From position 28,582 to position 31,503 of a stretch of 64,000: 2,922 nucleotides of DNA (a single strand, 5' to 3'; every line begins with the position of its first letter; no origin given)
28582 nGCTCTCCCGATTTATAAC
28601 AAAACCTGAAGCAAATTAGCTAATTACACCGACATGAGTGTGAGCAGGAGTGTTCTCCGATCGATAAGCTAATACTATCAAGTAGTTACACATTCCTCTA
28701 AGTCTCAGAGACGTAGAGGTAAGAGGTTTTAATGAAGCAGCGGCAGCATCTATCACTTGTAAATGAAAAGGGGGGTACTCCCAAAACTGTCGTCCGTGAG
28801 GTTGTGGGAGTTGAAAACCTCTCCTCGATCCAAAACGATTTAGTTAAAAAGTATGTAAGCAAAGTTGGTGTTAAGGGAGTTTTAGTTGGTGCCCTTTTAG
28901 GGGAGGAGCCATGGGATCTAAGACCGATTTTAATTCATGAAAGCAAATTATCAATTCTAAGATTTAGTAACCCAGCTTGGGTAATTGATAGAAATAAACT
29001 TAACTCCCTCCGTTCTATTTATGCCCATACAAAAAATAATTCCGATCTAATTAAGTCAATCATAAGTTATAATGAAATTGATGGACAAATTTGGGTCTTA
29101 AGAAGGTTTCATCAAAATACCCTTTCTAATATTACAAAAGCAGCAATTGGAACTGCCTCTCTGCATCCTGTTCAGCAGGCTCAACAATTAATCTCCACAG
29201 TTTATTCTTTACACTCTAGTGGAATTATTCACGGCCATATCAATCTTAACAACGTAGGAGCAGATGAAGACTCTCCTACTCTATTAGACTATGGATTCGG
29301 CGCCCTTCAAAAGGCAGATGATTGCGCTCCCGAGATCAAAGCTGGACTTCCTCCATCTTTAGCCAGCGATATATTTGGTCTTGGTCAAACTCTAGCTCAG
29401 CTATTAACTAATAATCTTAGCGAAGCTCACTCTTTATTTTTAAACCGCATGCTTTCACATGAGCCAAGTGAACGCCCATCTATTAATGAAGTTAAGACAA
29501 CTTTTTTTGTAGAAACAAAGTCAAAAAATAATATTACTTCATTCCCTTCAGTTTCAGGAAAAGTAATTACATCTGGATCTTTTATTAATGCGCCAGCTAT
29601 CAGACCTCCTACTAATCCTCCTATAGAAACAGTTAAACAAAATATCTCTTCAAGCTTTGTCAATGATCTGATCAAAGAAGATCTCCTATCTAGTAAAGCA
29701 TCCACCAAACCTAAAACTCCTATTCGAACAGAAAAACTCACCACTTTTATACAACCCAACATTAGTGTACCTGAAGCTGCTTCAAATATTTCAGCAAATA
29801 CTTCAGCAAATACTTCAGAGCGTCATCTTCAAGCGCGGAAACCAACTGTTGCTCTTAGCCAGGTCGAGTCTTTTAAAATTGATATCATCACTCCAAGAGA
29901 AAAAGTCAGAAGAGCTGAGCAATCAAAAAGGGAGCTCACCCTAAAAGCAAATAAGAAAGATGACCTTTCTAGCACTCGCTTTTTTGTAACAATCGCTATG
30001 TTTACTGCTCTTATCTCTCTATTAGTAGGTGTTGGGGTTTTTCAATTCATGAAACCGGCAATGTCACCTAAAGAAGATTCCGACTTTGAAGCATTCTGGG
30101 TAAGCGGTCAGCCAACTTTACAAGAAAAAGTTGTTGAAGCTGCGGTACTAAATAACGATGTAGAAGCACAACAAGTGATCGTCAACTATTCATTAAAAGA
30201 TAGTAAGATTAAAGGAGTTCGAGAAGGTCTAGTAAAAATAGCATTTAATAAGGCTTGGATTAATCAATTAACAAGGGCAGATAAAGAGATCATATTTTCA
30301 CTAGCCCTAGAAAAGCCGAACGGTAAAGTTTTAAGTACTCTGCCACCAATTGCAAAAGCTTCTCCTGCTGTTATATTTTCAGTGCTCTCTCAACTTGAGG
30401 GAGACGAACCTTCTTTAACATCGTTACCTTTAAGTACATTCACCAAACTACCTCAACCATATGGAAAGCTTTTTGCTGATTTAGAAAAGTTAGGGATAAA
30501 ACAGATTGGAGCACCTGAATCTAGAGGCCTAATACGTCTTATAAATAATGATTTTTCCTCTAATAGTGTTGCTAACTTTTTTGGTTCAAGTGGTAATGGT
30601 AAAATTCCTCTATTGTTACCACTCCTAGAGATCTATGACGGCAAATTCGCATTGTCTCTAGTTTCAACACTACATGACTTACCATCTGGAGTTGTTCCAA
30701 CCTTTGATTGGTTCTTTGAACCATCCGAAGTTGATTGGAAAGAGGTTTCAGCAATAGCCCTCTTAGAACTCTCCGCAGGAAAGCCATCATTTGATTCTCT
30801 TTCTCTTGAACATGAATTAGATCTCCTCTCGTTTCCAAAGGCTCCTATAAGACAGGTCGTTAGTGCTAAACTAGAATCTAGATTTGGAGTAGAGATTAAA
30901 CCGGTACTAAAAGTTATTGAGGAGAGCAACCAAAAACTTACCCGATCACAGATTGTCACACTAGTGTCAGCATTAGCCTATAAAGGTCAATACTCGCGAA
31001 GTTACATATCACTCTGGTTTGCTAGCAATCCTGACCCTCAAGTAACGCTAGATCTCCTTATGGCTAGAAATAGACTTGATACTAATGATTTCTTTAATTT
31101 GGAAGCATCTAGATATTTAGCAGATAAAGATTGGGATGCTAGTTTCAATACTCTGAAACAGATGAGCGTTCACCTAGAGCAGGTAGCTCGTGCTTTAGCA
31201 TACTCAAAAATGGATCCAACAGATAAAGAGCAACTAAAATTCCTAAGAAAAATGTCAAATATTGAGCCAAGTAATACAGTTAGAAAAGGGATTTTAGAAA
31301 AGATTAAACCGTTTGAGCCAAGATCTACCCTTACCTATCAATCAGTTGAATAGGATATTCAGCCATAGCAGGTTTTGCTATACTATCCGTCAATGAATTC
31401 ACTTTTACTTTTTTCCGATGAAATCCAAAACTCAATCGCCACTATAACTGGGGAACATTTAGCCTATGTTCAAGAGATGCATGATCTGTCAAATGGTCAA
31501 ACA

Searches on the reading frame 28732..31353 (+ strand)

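Call 33: search_protein_families(library=ncbifam, proteins=[window:28732-31353:+])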
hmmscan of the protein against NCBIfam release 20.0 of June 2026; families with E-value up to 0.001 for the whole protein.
window:28732-31353:+ (873 aa): 1 family
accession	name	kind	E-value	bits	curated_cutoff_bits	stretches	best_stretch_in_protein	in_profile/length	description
TIGR03724.2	arch_bud32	equivalog_domain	4.9e-05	22.9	125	1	141-195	88-136/193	KEOPS complex kinase/ATPase Bud32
